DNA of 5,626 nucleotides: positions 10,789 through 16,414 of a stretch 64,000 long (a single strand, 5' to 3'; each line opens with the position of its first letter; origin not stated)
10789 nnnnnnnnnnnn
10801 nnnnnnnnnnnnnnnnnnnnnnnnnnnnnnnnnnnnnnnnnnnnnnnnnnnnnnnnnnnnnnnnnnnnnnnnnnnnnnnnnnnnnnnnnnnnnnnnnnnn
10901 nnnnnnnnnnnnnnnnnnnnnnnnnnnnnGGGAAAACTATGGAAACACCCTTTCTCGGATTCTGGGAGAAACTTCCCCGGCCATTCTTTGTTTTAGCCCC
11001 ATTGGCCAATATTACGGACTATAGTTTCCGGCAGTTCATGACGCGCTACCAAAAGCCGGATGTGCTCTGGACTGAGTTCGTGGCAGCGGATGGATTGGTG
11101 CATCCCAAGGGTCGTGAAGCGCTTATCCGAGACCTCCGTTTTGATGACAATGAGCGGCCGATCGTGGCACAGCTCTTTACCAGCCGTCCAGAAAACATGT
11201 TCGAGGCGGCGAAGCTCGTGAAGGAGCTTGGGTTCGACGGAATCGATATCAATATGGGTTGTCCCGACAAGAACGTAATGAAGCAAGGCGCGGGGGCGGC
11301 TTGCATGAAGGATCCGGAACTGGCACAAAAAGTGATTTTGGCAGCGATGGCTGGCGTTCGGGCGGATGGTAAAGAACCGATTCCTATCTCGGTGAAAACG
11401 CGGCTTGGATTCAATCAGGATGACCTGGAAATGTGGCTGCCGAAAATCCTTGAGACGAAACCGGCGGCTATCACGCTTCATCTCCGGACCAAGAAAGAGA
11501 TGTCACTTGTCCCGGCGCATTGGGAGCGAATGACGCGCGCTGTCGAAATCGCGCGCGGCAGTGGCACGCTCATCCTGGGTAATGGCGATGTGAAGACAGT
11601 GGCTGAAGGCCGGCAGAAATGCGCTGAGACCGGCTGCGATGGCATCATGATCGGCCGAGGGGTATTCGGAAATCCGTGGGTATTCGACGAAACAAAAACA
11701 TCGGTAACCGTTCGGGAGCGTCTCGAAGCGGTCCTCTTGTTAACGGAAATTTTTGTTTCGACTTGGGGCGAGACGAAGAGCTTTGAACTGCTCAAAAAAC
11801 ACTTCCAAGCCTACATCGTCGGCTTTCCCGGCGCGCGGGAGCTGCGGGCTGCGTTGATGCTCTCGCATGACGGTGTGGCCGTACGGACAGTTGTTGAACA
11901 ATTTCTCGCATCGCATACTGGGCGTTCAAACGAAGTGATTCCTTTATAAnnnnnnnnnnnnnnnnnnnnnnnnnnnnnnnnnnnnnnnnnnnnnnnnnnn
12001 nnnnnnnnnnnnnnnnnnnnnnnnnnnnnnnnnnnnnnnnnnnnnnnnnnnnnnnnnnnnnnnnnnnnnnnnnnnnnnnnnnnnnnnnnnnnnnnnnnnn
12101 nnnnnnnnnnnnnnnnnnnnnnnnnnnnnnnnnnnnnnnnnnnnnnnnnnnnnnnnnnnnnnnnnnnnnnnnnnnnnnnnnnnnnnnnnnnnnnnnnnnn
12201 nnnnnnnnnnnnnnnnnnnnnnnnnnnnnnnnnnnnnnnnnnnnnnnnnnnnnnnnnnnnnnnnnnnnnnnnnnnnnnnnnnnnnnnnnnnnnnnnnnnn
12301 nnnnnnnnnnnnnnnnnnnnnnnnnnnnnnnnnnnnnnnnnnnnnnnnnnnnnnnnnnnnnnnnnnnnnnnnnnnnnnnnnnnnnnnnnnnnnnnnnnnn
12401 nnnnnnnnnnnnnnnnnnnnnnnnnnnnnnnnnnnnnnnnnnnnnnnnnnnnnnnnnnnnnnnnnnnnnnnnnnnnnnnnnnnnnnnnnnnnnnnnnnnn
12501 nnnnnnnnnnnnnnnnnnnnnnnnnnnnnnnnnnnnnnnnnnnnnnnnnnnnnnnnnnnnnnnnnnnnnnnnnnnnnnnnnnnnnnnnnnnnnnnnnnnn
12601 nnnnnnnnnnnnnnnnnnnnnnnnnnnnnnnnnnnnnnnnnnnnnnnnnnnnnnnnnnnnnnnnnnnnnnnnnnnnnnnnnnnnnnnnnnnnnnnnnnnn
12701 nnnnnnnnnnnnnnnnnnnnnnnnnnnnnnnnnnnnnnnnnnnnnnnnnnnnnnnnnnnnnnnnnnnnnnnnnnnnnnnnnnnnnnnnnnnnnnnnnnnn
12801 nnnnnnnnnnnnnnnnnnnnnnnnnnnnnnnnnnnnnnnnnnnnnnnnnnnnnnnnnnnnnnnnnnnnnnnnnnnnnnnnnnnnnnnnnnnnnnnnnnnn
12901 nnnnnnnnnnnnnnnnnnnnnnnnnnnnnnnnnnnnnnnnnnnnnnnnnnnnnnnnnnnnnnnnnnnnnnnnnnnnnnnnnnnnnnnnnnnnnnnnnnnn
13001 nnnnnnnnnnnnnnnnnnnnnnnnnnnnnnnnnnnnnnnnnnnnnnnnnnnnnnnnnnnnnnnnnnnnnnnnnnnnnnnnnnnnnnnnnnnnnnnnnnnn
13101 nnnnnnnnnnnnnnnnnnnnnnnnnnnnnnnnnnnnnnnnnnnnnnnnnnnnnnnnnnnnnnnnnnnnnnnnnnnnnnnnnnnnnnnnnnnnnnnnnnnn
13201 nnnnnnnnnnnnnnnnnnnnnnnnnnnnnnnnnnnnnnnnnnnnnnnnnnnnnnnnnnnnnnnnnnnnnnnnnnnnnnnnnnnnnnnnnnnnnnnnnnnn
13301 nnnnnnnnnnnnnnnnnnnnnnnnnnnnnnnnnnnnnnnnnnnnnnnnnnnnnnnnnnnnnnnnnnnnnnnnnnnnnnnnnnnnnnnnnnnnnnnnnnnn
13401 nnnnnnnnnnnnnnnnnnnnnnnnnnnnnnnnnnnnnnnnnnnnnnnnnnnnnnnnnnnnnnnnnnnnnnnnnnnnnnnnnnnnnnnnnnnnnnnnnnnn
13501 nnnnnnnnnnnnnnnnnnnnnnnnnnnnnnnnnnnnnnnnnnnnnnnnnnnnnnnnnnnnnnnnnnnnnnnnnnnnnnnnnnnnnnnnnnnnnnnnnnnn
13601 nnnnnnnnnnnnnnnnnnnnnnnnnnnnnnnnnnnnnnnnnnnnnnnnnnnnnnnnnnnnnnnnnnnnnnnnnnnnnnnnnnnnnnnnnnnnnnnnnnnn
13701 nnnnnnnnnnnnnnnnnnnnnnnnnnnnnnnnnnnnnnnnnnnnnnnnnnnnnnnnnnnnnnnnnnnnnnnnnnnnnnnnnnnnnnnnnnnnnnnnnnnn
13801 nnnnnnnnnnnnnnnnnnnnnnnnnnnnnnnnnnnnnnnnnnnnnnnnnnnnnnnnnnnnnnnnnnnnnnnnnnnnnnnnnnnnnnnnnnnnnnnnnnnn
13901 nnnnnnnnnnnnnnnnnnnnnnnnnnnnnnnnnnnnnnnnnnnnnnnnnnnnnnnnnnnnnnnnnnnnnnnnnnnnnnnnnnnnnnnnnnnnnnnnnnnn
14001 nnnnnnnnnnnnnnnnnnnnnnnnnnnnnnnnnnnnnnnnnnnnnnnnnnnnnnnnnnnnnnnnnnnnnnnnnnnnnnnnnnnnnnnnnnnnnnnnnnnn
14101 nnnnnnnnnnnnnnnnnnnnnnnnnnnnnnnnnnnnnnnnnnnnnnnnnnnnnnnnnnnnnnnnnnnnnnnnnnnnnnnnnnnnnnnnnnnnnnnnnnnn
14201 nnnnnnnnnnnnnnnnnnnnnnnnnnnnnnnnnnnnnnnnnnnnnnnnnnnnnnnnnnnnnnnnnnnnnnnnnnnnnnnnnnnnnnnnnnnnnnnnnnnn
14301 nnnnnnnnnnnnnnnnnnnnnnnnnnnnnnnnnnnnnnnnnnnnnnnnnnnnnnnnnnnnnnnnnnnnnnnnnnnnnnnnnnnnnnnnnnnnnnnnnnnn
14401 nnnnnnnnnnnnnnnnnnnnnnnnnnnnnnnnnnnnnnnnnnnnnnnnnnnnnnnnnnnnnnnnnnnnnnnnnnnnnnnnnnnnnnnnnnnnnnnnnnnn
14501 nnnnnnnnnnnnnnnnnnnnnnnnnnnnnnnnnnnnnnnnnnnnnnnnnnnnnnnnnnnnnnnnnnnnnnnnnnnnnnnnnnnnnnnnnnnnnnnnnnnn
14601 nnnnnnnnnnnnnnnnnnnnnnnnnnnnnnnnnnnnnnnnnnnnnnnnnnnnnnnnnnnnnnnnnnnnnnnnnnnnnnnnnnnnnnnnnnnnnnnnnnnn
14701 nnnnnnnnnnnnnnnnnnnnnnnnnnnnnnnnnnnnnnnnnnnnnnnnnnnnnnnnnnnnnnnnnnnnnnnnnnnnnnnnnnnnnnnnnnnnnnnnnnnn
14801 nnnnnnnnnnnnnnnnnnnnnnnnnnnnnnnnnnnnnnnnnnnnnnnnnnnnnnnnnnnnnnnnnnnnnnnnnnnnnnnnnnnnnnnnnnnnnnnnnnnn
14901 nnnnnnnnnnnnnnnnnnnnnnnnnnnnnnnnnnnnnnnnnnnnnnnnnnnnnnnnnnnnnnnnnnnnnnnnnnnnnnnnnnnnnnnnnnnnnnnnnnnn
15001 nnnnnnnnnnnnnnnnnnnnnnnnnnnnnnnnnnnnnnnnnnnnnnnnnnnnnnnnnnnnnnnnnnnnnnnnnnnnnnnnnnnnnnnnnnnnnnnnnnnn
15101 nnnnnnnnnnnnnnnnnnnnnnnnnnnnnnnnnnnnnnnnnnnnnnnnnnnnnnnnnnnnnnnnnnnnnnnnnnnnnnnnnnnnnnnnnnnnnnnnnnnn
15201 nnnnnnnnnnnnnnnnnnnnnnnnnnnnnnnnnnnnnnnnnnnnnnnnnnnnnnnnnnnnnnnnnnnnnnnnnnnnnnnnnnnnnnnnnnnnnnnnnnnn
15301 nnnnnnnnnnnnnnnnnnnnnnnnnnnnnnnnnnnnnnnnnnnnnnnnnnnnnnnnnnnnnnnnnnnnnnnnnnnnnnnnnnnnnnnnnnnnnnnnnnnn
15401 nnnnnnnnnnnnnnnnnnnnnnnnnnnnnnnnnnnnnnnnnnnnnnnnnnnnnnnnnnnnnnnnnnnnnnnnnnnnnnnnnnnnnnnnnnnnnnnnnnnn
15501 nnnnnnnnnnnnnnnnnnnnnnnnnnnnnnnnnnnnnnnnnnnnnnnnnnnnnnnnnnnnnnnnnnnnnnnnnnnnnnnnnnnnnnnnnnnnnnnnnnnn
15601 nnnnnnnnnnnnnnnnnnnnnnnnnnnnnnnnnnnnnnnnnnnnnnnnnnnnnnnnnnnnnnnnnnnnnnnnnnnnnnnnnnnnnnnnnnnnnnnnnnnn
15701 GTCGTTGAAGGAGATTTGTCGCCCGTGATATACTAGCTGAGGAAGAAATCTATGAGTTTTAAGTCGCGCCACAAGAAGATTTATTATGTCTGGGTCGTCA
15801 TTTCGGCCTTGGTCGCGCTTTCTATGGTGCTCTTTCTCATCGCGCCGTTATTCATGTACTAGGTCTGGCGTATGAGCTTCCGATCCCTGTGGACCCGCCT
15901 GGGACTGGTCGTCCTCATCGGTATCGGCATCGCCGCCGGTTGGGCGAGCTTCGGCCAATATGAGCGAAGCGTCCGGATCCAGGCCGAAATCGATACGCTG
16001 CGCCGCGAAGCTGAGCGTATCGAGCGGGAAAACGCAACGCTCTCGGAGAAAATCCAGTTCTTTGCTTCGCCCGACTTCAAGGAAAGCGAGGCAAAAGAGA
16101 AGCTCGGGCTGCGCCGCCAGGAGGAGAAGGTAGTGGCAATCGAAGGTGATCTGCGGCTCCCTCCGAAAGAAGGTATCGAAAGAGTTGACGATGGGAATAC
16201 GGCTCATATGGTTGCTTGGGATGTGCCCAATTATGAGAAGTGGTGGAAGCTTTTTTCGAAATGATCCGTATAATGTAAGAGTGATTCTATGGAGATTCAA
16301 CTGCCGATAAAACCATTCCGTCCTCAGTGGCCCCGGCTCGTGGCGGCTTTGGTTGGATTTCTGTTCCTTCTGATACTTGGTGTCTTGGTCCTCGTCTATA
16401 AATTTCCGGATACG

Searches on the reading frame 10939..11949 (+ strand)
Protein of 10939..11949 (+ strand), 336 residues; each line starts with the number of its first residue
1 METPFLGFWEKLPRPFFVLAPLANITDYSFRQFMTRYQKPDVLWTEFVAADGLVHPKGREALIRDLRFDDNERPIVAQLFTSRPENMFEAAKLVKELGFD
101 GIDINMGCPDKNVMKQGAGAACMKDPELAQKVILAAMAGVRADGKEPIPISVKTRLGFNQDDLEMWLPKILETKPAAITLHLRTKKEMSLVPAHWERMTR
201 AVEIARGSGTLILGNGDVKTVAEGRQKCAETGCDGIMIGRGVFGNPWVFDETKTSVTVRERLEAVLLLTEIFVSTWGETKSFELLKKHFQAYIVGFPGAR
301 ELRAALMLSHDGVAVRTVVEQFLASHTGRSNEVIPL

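Call 59: search_protein_families(library=pfam, proteins=[window:10939-11949:+], max_evalue=0.0001)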
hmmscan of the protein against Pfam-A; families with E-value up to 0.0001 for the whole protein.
window:10939-11949:+ (336 aa): 1 family
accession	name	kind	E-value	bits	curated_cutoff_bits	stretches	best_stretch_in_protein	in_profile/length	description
PF01207.24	Dus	-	3.3e-57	194.4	20.4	1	19-313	2-296/311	Dihydrouridine synthase (Dus)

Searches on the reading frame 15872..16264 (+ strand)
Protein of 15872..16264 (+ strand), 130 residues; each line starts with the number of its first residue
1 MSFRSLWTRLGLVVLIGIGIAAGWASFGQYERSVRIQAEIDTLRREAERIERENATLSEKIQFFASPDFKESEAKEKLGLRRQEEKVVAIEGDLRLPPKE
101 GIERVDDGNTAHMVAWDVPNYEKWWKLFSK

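Call 59: search_protein_families(library=pfam, proteins=[window:15872-16264:+], max_evalue=0.0001)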
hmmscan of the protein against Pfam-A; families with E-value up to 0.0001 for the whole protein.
window:15872-16264:+ (130 aa): 1 family
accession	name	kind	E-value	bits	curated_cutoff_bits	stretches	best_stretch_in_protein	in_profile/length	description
PF04977.20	DivIC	-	8.9e-08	32.3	28.9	1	16-90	2-77/80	Septum formation initiator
